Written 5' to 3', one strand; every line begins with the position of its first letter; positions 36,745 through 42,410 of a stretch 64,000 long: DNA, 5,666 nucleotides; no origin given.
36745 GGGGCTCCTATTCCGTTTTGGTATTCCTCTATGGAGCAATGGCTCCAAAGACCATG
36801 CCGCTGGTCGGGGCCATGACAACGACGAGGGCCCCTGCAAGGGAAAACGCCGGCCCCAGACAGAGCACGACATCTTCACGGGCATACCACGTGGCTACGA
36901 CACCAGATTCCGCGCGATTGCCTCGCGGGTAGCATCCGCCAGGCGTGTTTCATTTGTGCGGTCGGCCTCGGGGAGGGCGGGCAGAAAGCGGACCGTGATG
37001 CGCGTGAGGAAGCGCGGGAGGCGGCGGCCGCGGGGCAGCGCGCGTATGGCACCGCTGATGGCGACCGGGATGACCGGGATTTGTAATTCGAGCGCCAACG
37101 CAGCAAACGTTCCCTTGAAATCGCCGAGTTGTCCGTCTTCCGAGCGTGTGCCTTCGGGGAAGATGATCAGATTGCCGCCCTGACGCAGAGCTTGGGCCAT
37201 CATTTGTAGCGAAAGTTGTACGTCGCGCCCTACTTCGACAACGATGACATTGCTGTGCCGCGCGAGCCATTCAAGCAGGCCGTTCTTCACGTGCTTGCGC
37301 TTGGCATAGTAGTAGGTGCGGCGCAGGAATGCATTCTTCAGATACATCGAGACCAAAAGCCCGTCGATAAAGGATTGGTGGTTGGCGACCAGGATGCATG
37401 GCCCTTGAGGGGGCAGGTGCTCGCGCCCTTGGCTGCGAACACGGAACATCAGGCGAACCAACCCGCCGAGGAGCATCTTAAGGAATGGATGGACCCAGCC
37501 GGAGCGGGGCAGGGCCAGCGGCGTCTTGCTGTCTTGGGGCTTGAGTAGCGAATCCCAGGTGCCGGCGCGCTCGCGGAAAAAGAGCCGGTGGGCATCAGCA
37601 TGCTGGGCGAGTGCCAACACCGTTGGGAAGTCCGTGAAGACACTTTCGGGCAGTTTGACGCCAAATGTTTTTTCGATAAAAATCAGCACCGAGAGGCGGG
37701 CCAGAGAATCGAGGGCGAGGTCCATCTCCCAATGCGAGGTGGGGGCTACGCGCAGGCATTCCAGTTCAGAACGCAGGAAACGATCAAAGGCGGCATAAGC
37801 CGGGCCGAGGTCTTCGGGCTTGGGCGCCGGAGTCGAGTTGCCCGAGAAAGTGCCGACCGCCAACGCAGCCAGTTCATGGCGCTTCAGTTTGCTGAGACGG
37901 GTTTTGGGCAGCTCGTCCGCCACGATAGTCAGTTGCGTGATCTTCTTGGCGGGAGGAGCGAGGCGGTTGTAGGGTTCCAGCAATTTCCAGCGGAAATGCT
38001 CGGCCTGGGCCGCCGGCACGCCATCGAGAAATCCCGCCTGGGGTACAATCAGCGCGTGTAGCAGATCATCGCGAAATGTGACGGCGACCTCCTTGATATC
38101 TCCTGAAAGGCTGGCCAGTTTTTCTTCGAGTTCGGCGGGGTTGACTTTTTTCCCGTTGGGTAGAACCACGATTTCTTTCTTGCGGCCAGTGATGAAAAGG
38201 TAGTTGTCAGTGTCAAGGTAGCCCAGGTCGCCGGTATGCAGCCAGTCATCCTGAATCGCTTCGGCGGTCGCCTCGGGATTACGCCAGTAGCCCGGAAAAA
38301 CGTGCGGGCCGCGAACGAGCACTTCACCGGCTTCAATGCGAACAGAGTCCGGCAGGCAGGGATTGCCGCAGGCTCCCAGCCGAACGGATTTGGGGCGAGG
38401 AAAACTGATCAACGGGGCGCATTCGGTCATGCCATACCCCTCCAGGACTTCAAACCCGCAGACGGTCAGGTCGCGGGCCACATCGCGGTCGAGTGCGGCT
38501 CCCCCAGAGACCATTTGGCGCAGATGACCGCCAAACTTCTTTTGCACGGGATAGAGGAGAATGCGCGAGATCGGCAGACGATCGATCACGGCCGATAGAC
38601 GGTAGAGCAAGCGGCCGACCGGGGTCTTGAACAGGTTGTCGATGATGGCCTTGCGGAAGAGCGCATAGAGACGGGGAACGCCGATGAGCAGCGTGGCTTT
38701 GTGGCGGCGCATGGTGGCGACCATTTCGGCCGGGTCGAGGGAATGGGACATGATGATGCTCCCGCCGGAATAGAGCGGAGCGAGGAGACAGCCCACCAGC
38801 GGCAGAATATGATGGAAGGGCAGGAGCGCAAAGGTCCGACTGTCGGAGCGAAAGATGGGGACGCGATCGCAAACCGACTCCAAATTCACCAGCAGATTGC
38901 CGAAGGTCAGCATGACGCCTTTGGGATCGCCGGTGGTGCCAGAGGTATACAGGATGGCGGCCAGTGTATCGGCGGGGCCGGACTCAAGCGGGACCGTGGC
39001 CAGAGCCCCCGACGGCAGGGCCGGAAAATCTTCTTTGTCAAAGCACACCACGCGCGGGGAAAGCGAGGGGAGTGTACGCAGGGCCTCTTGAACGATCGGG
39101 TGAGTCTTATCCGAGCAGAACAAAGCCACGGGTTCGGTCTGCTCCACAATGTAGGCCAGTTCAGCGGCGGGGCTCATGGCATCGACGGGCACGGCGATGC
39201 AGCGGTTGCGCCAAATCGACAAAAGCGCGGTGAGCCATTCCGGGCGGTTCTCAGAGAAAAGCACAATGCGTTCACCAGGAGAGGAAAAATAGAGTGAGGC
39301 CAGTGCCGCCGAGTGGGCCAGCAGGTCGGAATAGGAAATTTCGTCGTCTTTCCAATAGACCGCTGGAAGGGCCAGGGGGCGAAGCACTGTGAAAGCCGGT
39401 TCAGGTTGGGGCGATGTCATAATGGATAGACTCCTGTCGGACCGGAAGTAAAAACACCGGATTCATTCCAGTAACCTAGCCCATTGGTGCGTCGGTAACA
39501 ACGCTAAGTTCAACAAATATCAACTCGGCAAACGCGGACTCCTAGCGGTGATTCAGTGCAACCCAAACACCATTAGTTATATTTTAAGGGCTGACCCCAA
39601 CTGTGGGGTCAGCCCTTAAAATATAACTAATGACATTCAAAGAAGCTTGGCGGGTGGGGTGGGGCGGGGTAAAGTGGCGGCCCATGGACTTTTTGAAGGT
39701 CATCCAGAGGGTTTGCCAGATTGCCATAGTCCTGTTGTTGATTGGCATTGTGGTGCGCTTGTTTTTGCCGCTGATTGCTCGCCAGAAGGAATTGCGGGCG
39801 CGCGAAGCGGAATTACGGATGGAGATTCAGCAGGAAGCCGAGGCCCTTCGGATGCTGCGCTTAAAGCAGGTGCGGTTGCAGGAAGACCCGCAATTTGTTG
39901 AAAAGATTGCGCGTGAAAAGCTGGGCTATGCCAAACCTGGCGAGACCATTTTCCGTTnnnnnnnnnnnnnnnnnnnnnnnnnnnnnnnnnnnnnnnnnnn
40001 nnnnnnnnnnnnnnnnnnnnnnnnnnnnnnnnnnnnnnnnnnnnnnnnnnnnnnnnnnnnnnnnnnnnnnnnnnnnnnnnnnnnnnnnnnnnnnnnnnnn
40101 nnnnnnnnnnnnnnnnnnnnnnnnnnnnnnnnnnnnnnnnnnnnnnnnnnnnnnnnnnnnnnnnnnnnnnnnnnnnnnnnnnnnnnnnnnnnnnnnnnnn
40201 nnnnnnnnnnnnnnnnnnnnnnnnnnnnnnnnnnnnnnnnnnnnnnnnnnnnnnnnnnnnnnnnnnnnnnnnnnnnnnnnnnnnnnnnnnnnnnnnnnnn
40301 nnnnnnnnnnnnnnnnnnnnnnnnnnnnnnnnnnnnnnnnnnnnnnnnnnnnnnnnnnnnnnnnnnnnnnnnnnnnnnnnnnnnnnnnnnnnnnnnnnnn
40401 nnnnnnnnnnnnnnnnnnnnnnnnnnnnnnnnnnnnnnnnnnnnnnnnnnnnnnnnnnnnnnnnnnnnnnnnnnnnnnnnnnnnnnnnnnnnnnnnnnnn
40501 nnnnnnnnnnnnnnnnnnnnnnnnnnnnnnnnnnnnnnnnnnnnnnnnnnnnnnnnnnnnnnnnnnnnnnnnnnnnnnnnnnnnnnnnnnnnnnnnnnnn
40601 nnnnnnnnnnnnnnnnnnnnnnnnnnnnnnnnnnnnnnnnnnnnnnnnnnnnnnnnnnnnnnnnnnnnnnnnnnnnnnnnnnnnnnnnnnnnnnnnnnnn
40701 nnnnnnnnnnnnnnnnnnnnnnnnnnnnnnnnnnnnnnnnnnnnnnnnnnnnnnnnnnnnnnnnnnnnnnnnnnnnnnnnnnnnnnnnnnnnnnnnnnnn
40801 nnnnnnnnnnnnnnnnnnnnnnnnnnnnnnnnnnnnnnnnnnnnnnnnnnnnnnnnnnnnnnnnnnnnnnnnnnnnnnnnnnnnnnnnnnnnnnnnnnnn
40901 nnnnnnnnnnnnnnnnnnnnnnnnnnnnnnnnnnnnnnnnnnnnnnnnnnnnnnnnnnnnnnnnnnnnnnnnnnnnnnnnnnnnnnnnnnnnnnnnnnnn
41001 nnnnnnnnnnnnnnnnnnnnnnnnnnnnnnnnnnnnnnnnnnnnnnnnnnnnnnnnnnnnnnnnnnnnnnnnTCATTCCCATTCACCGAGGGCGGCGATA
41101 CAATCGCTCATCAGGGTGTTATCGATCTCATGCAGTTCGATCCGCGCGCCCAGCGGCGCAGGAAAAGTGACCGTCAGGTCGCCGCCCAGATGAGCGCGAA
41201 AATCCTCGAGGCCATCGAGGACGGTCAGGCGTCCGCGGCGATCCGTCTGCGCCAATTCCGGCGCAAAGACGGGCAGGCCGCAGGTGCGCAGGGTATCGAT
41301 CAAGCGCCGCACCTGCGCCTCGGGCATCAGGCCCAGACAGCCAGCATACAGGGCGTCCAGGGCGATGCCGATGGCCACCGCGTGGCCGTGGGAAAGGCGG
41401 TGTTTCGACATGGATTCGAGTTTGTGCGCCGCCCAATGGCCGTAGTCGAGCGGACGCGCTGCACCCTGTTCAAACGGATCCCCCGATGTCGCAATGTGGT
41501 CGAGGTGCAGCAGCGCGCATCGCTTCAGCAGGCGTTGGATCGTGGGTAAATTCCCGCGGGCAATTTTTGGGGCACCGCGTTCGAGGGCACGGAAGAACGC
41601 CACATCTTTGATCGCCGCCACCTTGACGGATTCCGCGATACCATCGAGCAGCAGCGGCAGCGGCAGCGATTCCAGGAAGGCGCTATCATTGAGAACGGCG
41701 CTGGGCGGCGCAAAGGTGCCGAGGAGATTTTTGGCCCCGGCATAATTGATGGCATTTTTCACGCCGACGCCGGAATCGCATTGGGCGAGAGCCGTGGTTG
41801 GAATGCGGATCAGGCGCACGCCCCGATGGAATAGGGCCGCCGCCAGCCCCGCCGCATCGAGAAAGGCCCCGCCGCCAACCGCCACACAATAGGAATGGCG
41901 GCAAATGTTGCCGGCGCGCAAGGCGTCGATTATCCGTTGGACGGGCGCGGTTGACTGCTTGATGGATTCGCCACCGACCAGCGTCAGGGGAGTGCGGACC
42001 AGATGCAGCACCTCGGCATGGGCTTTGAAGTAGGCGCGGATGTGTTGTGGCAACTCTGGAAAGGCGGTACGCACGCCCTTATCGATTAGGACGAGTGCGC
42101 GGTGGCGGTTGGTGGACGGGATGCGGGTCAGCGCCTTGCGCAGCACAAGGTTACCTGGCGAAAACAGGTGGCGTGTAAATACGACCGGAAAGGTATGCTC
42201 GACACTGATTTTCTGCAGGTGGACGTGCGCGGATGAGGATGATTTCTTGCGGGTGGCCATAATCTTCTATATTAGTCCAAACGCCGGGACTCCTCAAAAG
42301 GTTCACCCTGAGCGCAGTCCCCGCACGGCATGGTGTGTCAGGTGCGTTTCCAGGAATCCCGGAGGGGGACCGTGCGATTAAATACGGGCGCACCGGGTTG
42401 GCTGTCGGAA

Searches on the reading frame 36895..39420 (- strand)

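Call 98: search_protein_families(library=pfam, proteins=[window:36895-39420:-], max_evalue=0.00001)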
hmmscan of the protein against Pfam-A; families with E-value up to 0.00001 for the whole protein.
window:36895-39420:- (841 aa): 4 families
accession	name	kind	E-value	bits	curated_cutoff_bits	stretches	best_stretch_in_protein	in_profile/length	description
PF00501.34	AMP-binding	-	5.5e-67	226.7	29.9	1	18-379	11-384/384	AMP-binding enzyme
PF01553.26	Acyltransferase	-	4.5e-30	104.6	23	1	660-789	1-132/132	Acyltransferase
PF00550.31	PP-binding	-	8.9e-07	29.5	20.8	1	556-607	16-66/67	Phosphopantetheine attachment site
PF23562.2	AMP-binding_C_3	-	3.3e-06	27.9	20.8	1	416-511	2-102/124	AMP-binding enzyme C-terminal domain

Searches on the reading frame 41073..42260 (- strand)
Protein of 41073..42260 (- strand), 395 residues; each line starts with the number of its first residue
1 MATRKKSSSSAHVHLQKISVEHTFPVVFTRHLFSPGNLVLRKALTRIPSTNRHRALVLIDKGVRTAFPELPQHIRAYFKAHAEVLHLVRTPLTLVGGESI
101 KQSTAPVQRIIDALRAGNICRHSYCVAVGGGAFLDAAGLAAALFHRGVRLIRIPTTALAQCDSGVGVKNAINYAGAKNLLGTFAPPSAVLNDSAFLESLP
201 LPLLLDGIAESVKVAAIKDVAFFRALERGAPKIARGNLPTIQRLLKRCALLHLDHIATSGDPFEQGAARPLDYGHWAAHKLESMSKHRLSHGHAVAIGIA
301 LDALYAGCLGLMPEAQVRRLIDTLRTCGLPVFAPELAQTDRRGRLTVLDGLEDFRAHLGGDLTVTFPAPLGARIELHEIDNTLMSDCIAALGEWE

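Call 98: search_protein_families(library=pfam, proteins=[window:41073-42260:-], max_evalue=0.00001)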
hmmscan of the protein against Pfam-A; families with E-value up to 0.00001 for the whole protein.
window:41073-42260:- (395 aa): 2 families
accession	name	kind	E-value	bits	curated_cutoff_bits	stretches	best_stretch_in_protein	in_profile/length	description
PF01761.26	DHQ_synthase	-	4.7e-33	113.7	24.2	1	93-200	3-109/115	3-dehydroquinate synthase N-terminal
PF24621.2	DHQS_C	-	2.2e-29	102.7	27.6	1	207-334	1-127/144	3-dehydroquinate synthase C-terminal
